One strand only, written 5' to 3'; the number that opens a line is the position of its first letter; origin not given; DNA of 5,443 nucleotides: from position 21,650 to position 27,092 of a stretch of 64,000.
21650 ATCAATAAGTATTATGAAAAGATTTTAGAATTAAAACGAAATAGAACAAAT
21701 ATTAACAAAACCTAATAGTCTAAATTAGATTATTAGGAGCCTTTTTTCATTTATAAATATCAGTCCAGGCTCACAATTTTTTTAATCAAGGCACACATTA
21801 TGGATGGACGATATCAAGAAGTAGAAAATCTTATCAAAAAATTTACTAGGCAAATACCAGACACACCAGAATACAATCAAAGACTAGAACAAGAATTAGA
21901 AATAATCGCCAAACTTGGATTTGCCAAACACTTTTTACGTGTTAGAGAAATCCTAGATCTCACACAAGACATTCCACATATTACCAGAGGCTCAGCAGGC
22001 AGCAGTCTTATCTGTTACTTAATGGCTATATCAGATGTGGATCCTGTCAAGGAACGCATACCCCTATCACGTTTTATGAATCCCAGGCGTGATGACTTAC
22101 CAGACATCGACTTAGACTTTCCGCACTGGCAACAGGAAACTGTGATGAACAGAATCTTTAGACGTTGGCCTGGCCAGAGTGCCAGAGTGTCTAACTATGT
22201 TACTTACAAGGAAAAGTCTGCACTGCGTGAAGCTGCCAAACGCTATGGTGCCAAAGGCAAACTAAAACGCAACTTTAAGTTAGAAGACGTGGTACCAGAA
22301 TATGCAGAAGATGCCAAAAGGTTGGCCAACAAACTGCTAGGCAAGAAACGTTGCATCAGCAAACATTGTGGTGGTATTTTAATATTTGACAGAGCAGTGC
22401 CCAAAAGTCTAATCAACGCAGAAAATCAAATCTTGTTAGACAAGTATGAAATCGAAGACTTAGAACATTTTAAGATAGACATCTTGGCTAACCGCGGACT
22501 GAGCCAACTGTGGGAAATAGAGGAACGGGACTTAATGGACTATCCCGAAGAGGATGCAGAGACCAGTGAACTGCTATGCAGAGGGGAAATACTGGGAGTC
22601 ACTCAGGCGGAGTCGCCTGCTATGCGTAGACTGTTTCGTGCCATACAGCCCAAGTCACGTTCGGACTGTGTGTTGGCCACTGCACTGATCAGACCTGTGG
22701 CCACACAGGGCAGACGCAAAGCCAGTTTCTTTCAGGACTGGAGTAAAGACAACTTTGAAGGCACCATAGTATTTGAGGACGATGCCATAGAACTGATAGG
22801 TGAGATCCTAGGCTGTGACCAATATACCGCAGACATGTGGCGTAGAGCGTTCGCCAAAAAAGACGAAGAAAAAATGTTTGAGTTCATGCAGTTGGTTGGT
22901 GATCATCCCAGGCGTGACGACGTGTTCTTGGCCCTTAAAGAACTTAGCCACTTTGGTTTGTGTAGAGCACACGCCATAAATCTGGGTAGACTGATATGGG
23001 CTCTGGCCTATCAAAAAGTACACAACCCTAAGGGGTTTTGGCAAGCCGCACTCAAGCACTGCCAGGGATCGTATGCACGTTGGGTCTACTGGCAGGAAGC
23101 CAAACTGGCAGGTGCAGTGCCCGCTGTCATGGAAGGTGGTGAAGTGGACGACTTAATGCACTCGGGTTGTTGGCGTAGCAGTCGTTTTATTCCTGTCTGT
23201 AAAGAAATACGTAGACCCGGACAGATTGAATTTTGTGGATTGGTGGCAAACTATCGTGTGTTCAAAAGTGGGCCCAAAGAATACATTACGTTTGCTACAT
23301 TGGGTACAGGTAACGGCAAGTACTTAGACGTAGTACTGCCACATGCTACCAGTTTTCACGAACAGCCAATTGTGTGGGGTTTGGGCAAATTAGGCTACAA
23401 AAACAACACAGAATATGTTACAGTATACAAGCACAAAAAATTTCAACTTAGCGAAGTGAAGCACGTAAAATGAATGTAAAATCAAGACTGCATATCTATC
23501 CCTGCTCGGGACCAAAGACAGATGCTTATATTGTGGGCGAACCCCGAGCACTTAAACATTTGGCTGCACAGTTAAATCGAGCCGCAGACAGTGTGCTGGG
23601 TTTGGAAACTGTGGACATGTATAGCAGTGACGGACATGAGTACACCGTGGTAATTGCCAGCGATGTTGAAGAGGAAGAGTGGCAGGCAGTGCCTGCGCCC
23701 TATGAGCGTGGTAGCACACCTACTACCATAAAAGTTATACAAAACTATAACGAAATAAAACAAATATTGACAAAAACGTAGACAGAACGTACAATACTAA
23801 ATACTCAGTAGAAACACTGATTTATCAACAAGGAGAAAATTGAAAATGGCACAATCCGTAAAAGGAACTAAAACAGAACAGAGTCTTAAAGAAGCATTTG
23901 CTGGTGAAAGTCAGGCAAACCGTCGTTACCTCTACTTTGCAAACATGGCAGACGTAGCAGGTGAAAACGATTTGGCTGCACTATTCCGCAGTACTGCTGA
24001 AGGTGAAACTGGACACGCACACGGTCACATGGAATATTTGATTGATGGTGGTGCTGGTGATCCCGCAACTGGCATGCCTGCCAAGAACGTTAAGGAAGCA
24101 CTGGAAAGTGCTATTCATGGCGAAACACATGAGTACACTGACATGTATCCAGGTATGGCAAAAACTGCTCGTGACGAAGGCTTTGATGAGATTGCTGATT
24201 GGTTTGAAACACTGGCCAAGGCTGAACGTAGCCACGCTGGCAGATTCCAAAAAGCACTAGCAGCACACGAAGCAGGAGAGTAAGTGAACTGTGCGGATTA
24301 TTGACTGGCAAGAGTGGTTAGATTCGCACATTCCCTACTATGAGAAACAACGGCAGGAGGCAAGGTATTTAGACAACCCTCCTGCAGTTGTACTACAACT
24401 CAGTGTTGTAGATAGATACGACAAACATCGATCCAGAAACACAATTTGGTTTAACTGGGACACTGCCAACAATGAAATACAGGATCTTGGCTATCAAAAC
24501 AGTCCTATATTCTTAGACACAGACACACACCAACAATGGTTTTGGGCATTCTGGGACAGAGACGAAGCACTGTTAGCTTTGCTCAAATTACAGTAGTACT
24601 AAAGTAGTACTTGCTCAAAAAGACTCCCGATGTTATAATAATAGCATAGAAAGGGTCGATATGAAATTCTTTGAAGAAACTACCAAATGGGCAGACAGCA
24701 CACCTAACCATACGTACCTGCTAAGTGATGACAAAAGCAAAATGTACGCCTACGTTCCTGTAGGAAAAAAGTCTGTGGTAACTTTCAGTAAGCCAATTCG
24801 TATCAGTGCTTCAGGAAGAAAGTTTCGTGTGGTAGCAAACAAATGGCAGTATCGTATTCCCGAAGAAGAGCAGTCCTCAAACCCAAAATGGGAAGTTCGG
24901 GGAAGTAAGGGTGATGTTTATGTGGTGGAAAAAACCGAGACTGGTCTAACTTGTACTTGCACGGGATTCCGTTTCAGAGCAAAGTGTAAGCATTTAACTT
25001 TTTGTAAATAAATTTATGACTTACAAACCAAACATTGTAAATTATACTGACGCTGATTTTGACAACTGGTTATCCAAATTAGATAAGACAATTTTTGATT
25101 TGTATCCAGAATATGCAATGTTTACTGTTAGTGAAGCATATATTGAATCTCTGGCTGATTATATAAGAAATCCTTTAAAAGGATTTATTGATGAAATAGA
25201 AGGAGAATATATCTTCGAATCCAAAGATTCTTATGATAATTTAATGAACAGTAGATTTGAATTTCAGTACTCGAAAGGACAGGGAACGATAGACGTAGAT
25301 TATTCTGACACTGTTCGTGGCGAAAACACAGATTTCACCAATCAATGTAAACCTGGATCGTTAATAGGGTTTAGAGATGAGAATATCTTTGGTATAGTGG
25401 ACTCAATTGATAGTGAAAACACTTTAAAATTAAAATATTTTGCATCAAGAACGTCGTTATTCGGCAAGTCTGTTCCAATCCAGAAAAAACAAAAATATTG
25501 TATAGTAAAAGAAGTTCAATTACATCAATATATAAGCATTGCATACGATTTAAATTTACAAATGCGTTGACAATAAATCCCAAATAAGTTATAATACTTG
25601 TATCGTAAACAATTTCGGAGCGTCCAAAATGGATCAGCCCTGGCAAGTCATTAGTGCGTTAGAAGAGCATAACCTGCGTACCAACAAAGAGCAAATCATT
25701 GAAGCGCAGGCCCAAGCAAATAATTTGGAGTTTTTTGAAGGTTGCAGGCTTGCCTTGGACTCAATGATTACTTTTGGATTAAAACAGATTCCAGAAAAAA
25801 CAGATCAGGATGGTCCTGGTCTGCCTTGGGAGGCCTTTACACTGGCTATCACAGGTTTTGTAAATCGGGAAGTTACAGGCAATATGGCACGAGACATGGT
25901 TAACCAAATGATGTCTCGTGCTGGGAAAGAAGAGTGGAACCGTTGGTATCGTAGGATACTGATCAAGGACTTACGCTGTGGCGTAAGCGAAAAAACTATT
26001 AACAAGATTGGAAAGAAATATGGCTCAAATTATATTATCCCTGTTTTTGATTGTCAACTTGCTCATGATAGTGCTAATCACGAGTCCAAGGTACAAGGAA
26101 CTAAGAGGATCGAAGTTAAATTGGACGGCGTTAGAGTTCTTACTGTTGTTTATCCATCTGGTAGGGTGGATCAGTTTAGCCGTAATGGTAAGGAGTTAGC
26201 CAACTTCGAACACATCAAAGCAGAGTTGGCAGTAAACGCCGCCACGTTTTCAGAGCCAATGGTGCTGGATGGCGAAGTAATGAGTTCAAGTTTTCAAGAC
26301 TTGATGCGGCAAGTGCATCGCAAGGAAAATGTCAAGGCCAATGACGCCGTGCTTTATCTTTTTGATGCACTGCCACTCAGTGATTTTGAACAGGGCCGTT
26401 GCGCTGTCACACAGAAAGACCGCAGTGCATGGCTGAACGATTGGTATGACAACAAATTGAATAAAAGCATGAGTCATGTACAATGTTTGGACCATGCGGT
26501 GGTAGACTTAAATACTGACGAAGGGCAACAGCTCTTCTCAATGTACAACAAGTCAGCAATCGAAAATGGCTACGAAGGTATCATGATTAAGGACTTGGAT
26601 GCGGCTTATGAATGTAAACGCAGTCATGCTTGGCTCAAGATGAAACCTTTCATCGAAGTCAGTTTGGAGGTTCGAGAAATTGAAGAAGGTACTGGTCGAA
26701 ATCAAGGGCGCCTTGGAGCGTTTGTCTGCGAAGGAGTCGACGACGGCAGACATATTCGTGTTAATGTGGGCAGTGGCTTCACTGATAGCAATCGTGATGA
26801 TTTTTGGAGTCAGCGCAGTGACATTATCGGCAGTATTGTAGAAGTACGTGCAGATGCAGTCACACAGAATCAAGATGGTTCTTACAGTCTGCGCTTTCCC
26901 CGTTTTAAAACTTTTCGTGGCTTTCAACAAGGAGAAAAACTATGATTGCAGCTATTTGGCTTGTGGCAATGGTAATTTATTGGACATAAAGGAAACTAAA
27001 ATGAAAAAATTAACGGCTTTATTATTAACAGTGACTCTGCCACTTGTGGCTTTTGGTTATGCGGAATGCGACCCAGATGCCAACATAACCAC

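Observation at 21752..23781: Mini-DnaE: a 557-aa family C polymerase without PHP domain, behind a late promoter, with a coupled partner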

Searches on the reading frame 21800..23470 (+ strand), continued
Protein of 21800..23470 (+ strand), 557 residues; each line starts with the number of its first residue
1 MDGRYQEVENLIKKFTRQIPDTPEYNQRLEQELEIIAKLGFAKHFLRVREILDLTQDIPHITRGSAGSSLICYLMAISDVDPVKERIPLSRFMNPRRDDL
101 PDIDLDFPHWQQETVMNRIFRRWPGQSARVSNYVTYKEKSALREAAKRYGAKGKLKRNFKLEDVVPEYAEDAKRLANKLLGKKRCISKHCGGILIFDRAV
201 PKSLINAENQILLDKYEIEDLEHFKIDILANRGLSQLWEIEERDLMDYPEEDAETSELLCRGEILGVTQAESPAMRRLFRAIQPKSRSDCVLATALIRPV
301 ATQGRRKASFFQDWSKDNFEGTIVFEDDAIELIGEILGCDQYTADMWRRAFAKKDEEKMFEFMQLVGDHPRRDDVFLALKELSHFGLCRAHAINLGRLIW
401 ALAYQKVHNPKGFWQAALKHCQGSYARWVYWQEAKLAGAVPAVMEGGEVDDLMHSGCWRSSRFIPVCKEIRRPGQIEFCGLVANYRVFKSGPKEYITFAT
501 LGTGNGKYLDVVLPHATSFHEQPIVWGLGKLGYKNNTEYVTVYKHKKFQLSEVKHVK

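Call 111: search_protein_families(library=ncbifam, proteins=[L176:5143-8160:+, L176:3613-4860:+, L176:2803-3423:+, L111:5059-8325:+, L111:3182-4111:+, P0219, P0222, P0227], max_evalue=1e-10)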
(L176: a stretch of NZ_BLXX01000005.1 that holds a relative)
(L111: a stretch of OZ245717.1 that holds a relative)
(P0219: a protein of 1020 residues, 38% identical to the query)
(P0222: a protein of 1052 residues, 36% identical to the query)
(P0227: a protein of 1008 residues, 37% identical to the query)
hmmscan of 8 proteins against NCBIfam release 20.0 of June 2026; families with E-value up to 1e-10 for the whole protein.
L176:5143-8160:+ (1006 aa): 13 families
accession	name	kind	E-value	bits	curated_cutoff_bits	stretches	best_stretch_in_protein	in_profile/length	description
NF004226.0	PRK05673.1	equivalog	5.5e-189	630.6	1002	2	155-1002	188-1060/1146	DNA polymerase III subunit alpha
TIGR00594.1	polc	superfamily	2e-171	572.4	434.35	2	156-964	184-1022/1022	DNA polymerase III subunit alpha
NF004225.0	PRK05672.1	subfamily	1.9e-167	559.2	939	1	11-997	4-1025/1047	error-prone DNA polymerase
NF005298.0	PRK06826.1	equivalog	1.6e-164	549.4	1260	1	157-990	191-1057/1151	DNA polymerase III subunit alpha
NF005377.0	PRK06920.1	equivalog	3.4e-146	488.7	1806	2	158-989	177-1008/1108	DNA polymerase III subunit alpha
NF005582.0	PRK07279.1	equivalog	8.1e-134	447.9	1279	1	33-988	22-948/1033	DNA polymerase III subunit alpha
NF005516.0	PRK07135.1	equivalog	1.8e-125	420.3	1084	1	227-841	194-811/974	DNA polymerase III DnaE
NF005617.0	PRK07374.1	equivalog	1.3e-116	390.9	1653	1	226-987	266-1063/1170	DNA polymerase III subunit alpha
NF004550.0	PRK05898.1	equivalog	7.3e-101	338.9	1182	1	30-843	19-810/971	DNA polymerase III subunit alpha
NF007079.0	PRK09532.1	equivalog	8.1e-70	236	1525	1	227-713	265-776/876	DNA polymerase III subunit alpha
NF005616.0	PRK07373.1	equivalog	3e-34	118.3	646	2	712-844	37-174/449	DNA polymerase III subunit alpha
NF001688.0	PRK00448.1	equivalog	5.1e-24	83.9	873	0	14-83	339-408/1445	PolC-type DNA polymerase III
TIGR01405.1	polC_Gram_pos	equivalog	1.2e-21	76.2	1043.45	0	14-80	105-171/1211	DNA polymerase III subunit alpha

L176:3613-4860:+ (416 aa): 9 families
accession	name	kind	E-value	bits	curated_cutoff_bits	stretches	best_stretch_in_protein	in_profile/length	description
NF003015.0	PRK03858.1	subfamily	6.9e-45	153.8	367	1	4-395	8-393/399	DNA polymerase IV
NF002848.0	PRK03103.1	subfamily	1.6e-43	148.7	381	1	2-384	3-389/410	DNA polymerase IV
NF002751.0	PRK02794.1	equivalog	7.3e-41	140.4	371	1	4-389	39-420/425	DNA polymerase IV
NF002677.0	PRK02406.1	equivalog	3.2e-40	138.3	256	1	3-341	6-345/357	DNA polymerase IV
NF002492.0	PRK01810.1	equivalog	3.1e-39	134.9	399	1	3-390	10-398/412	DNA polymerase IV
NF002882.0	PRK03348.1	equivalog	4.2e-35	121.4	389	1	2-373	4-375/461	DNA polymerase IV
NF010731.0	PRK14133.1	equivalog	6.3e-28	98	362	1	1-319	1-315/352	DNA polymerase IV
NF002883.0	PRK03352.1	equivalog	8.2e-23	81.1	330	1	2-336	4-339/347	DNA polymerase IV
NF002292.0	PRK01216.1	equivalog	8.6e-14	51.3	339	1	17-218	15-219/351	DNA polymerase IV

L176:2803-3423:+ (207 aa): 2 families
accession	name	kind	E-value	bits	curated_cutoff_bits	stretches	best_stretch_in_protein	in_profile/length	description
NF001808.0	PRK00522.1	equivalog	2.8e-66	222.1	123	1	41-204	1-166/167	thiol peroxidase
NF045827.1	perox_SUH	exception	1.4e-46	158.1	298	1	41-205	1-167/178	thiol peroxidase Prx-SUH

L111:5059-8325:+ (1089 aa): 13 families
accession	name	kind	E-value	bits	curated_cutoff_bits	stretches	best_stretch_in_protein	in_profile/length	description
NF004226.0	PRK05673.1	equivalog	2e-151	506.2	1002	2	175-1069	179-1065/1146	DNA polymerase III subunit alpha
NF004225.0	PRK05672.1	subfamily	2e-145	486.4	939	1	28-1067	8-1033/1047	error-prone DNA polymerase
TIGR00594.1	polc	superfamily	2.9e-141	472.6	434.35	2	176-1028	175-1022/1022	DNA polymerase III subunit alpha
NF005298.0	PRK06826.1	equivalog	3.4e-118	395.9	1260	1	179-1032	184-1035/1151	DNA polymerase III subunit alpha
NF005516.0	PRK07135.1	equivalog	1.2e-100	338.1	1084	2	302-800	242-742/974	DNA polymerase III DnaE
NF005377.0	PRK06920.1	equivalog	6.2e-98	328.9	1806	1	181-807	171-797/1108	DNA polymerase III subunit alpha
NF005582.0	PRK07279.1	equivalog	6.4e-98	329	1279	1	208-775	161-718/1033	DNA polymerase III subunit alpha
NF005617.0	PRK07374.1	equivalog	3.8e-87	293.4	1653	1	287-806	298-829/1170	DNA polymerase III subunit alpha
NF004550.0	PRK05898.1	equivalog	4.1e-85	286.8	1182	1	283-804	220-742/971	DNA polymerase III subunit alpha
NF007079.0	PRK09532.1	equivalog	3.1e-59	201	1525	1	257-748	266-790/876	DNA polymerase III subunit alpha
NF001688.0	PRK00448.1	equivalog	4e-27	94.3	873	0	27-96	339-408/1445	PolC-type DNA polymerase III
TIGR01405.1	polC_Gram_pos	equivalog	2.2e-21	75.3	1043.45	0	315-373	620-678/1211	DNA polymerase III subunit alpha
NF005616.0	PRK07373.1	equivalog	1.9e-18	66.2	646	0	736-805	37-107/449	DNA polymerase III subunit alpha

L111:3182-4111:+ (310 aa): 0 families

P0219 (1020 aa): 13 families
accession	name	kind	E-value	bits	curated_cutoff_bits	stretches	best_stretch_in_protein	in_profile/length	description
NF004225.0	PRK05672.1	subfamily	1.1e-138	464.1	939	1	5-1001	9-1032/1047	error-prone DNA polymerase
NF004226.0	PRK05673.1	equivalog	5.6e-137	458.3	1002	1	157-847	188-894/1146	DNA polymerase III subunit alpha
TIGR00594.1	polc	superfamily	9.3e-133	444.4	434.35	1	158-847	184-891/1022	DNA polymerase III subunit alpha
NF005298.0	PRK06826.1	equivalog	1.3e-118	397.3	1260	1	160-846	192-891/1151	DNA polymerase III subunit alpha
NF005377.0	PRK06920.1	equivalog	2.2e-95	320.5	1806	1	158-846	175-868/1108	DNA polymerase III subunit alpha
NF005617.0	PRK07374.1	equivalog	4.8e-90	302.9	1653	1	160-846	193-903/1170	DNA polymerase III subunit alpha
NF005582.0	PRK07279.1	equivalog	2.7e-87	293.8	1279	1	4-819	4-783/1033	DNA polymerase III subunit alpha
NF005516.0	PRK07135.1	equivalog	7.2e-84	282.6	1084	1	283-818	251-790/974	DNA polymerase III DnaE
NF004550.0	PRK05898.1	equivalog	3.6e-72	243.9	1182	1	191-803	158-773/971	DNA polymerase III subunit alpha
NF007079.0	PRK09532.1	equivalog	1.4e-53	182.3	1525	2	162-530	193-578/876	DNA polymerase III subunit alpha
NF001688.0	PRK00448.1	equivalog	2.1e-20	71.9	873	0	286-346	854-914/1445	PolC-type DNA polymerase III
NF005616.0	PRK07373.1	equivalog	1.3e-17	63.5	646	1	706-844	37-179/449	DNA polymerase III subunit alpha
TIGR01405.1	polC_Gram_pos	equivalog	4.1e-17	61.2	1043.45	0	287-345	620-678/1211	DNA polymerase III subunit alpha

P0222 (1052 aa): 13 families
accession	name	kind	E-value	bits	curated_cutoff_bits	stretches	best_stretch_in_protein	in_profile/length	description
NF004226.0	PRK05673.1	equivalog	3.9e-160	535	1002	1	3-1033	7-1066/1146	DNA polymerase III subunit alpha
NF004225.0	PRK05672.1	subfamily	3.1e-151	505.6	939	1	4-1030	8-1033/1047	error-prone DNA polymerase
TIGR00594.1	polc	superfamily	4e-146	488.7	434.35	1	168-991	177-1022/1022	DNA polymerase III subunit alpha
NF005298.0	PRK06826.1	equivalog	1e-132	444.1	1260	1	169-1001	184-1041/1151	DNA polymerase III subunit alpha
NF005377.0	PRK06920.1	equivalog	6.7e-110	368.6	1806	1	3-998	4-990/1108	DNA polymerase III subunit alpha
NF005582.0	PRK07279.1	equivalog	3.9e-105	352.9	1279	1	206-1014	169-949/1033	DNA polymerase III subunit alpha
NF005516.0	PRK07135.1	equivalog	1.6e-101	341.1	1084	1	269-861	217-816/974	DNA polymerase III DnaE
NF005617.0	PRK07374.1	equivalog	2.6e-97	327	1653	1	245-879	266-915/1170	DNA polymerase III subunit alpha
NF004550.0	PRK05898.1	equivalog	4.7e-96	323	1182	1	202-885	152-835/971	DNA polymerase III subunit alpha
NF007079.0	PRK09532.1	equivalog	3.2e-66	224.2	1525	1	245-739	264-791/876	DNA polymerase III subunit alpha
NF001688.0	PRK00448.1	equivalog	5e-34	117.1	873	0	173-364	720-914/1445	PolC-type DNA polymerase III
TIGR01405.1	polC_Gram_pos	equivalog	6.1e-31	107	1043.45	0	171-363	484-678/1211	DNA polymerase III subunit alpha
NF005616.0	PRK07373.1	equivalog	2.7e-21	75.6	646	1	726-865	37-180/449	DNA polymerase III subunit alpha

P0227 (1008 aa): 13 families
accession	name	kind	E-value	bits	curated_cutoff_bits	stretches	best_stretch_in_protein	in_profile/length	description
NF004226.0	PRK05673.1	equivalog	4.1e-207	690.6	1002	1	8-1002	9-1063/1146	DNA polymerase III subunit alpha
NF004225.0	PRK05672.1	subfamily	3.5e-199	664.3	939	1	8-1004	9-1035/1047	error-prone DNA polymerase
TIGR00594.1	polc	superfamily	3.5e-198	661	434.35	1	8-961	4-1022/1022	DNA polymerase III subunit alpha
NF005298.0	PRK06826.1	equivalog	4.2e-189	630.8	1260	1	9-1004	9-1075/1151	DNA polymerase III subunit alpha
NF005377.0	PRK06920.1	equivalog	1e-171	573.2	1806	1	10-990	8-1012/1108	DNA polymerase III subunit alpha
NF005617.0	PRK07374.1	equivalog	1.9e-145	486.5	1653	2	153-1001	192-1080/1170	DNA polymerase III subunit alpha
NF005582.0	PRK07279.1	equivalog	1e-143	480.6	1279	1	8-1000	5-963/1033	DNA polymerase III subunit alpha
NF005516.0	PRK07135.1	equivalog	1.7e-134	450.1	1084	2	223-831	194-809/974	DNA polymerase III DnaE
NF004550.0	PRK05898.1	equivalog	1.8e-128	430.3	1182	2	166-852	139-827/971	DNA polymerase III subunit alpha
NF007079.0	PRK09532.1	equivalog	1.5e-93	314.6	1525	2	152-706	189-777/876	DNA polymerase III subunit alpha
NF005616.0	PRK07373.1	equivalog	3.6e-37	127.9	646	1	702-846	35-184/449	DNA polymerase III subunit alpha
NF001688.0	PRK00448.1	equivalog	3.5e-30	104.4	873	0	151-341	721-914/1445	PolC-type DNA polymerase III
TIGR01405.1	polC_Gram_pos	equivalog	1e-27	96.3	1043.45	0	153-341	489-679/1211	DNA polymerase III subunit alpha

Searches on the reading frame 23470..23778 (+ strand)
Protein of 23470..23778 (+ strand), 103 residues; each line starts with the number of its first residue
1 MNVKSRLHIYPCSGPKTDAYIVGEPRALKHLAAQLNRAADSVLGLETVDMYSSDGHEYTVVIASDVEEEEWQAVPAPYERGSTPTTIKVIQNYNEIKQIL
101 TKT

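Call 3: search_protein_families(library=pfam, proteins=[window:23470-23778:+], max_evalue=0.01)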
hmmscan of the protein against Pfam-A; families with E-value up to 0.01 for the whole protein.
window:23470-23778:+ (103 aa): 0 families

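Call 4: search_protein_families(library=phrogs, proteins=[window:23470-23778:+], max_evalue=0.001)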
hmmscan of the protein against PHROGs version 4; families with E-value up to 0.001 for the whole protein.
window:23470-23778:+ (103 aa): 0 families

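Call 31: find_homologous_proteins(query=window:23470-23778:+, max_evalue=0.001)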
Query window:23470-23778:+ (103 aa): 4 proteins with E <= 0.001 among 6 candidates. Only proteins of 56 to 181 residues were searched: fused or split forms outside these lengths cannot appear, so this answer is no evidence that the protein stands alone or is whole; lengths 'longer' or 'shorter' looks for them.
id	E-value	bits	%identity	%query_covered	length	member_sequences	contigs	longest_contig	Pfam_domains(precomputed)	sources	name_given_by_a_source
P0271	8.9e-59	214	96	99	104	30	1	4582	-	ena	-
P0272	4.4e-21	93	51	96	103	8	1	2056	-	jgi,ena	jgi:hypothetical protein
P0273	4.7e-21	93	49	98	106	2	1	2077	-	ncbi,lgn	-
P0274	3.8e-19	86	49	99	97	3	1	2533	-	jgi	jgi:hypothetical protein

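Call 67: search_protein_families(library=pfam, alignment_id=A2, max_evalue=1)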
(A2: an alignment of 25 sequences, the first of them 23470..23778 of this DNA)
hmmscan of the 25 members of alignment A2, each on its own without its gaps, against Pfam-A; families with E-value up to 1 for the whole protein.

A. member 1, window:23470-23778:+ (103 aa): 0 families

B. families by the number of members that match (of 25 scanned): 6 families
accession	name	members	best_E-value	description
PF15566.12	Imm32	13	4.8e-05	Immunity protein 32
PF21656.2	DUF6859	1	0.081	Domain of unknown function (DUF6859)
PF00475.24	IGPD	1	0.17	Imidazoleglycerol-phosphate dehydratase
PF18846.6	baeRF_family5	1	0.18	Bacterial archaeo-eukaryotic release factor family 5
PF09070.16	PFU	1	0.19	PFU (PLAA family ubiquitin binding)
PF24328.1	DUF7498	1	0.25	Domain of unknown function (DUF7498)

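Call 68: predict_structure(alignment_id=A2)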
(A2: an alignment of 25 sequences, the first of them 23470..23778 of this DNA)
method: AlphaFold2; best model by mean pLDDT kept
length: 103 residues; sequences in the alignment: 25
mean_pLDDT: 91.7   pTM: 0.76
mean pLDDT of the five models: 91.7, 91.4, 91.2, 90.2, 89.5
residues with pLDDT >= 90: 91; 70-90: 8; 50-70: 3; < 50: 1
segments of 3 or more residues with pLDDT < 50: none
pLDDT, mean of each block of 10 residues (from residue 1): 79 93 95 97 94 92 95 91 92 93 75
secondary structure, 60 per line:
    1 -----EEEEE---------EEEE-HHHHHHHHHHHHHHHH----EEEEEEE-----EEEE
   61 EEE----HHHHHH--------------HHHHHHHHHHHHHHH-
elements in order: E6-10 E20-23 H25-40 E45-51 E57-63 H68-73 H88-102

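Call 72: fold_search(model_id=the predicted structure, library=pdb)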
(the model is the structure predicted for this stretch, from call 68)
No match with E <= 0.001 here; weaker rows may still be real.
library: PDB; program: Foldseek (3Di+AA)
matches with E <= 10: 500; with E <= 0.001: 0
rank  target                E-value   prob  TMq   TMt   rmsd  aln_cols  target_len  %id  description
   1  7kld_A                4.4e-01  0.10  0.19  0.19  10.9       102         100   12  Crystal Structure of an Essential Ribosomal Processing Protease Prp from S. aureus in complex with a covalently linked (released 2021-09-01)
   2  6d6c_A                4.6e-01  0.08  0.20  0.15  13.4       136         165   10  The structure of ligand binding domain of LasR in complex with TP-1 homolog, compound 12 (released 2018-08-08)
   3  2x2r_A                4.9e-01  0.06  0.17  0.09  14.1       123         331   15  Crystal structure of human kinesin Eg5 in complex with (R)-2-amino-3-((4-chlorophenyl)diphenylmethylthio)propanoic aci (released 2011-01-26)
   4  3ix8_B                4.9e-01  0.08  0.19  0.15  13.3       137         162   11  LasR-TP3 complex (released 2009-09-15)
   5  3jpu_C                5.9e-01  0.07  0.19  0.15  13.2       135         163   11  LasR-TP4 complex (released 2009-10-13)
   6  4peo_B                5.9e-01  0.11  0.22  0.23  10.2        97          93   12  Crystal structure of a hypothetical protein from Staphylococcus aureus. (released 2015-05-06)
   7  6d6b_G                5.9e-01  0.10  0.23  0.17  12.0       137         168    9  The structure of ligand binding domain of LasR in complex with TP-1 homolog, compound 11 (released 2018-08-08)
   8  6mwz_A                5.9e-01  0.11  0.23  0.17  12.1       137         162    9  LasR LBD T75V/Y93F/A127W:BB0126 (released 2019-04-03)
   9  3ix4_C                6.3e-01  0.07  0.19  0.14  13.3       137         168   11  LasR-TP1 complex (released 2009-09-15)
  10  3ix4_B                7.1e-01  0.09  0.23  0.17  11.9       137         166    9  LasR-TP1 complex (released 2009-09-15)
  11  7kld_B                7.1e-01  0.05  0.16  0.16  11.8       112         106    9  Crystal Structure of an Essential Ribosomal Processing Protease Prp from S. aureus in complex with a covalently linked (released 2021-09-01)
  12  6tle_A                7.6e-01  0.04  0.17  0.08  14.9       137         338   15  Human Eg5 motor domain mutant E344K (released 2021-06-30)
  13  7jvs_B                7.6e-01  0.05  0.16  0.16  11.6       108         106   10  Crystal Structure of an Essential Ribosomal Processing Protease Prp from S. aureus in complex with a Substrate Peptide (released 2021-09-01)
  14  6d6c_K                8.1e-01  0.05  0.18  0.13  13.8       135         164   14  The structure of ligand binding domain of LasR in complex with TP-1 homolog, compound 12 (released 2018-08-08)
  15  6mwh_A                8.1e-01  0.09  0.24  0.18  12.0       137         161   11  LasR LBD:BB0020 complex (released 2019-04-03)
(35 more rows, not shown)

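Call 107: search_protein_families(library=ncbifam, proteins=[window:23470-23778:+], max_evalue=0.01)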
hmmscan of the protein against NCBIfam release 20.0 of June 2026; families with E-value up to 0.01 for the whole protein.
window:23470-23778:+ (103 aa): 0 families

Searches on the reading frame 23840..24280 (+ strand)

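Call 3: search_protein_families(library=pfam, proteins=[window:23840-24280:+], max_evalue=0.01)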
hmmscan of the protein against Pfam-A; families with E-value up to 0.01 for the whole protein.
window:23840-24280:+ (147 aa): 2 families
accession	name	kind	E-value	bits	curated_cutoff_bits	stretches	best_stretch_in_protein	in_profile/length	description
PF02915.23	Rubrerythrin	-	1.9e-24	87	22.8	1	16-139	3-136/137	Rubrerythrin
PF00210.30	Ferritin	-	4.1e-11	43.4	24.5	2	15-96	3-93/142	Ferritin-like domain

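Call 4: search_protein_families(library=phrogs, proteins=[window:23840-24280:+], max_evalue=0.001)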
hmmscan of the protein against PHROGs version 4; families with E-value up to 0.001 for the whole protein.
window:23840-24280:+ (147 aa): 0 families

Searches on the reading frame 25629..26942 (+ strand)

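Call 3: search_protein_families(library=pfam, proteins=[window:25629-26942:+], max_evalue=0.01)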
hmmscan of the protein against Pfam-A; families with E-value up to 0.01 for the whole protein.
window:25629-26942:+ (438 aa): 3 families
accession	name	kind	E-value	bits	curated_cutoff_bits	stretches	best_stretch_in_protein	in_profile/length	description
PF01068.26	DNA_ligase_A_M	-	5.4e-20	72.4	26.2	1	154-339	16-204/204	ATP dependent DNA ligase domain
PF14743.12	DNA_ligase_OB_2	-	1.2e-12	48.1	28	1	353-430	1-66/66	DNA ligase OB-like domain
PF04679.21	DNA_ligase_A_C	-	0.0015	19.3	27.5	0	403-430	68-91/94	ATP dependent DNA ligase C terminal region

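Call 4: search_protein_families(library=phrogs, proteins=[window:25629-26942:+], max_evalue=0.001)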
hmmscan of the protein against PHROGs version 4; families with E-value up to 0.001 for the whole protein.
window:25629-26942:+ (438 aa): 1 family
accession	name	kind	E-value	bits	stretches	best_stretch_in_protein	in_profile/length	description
phrog_114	-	DNA, RNA and nucleotide metabolism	1.7e-88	298.8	1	6-431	93-499/634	ATP-dependent DNA ligase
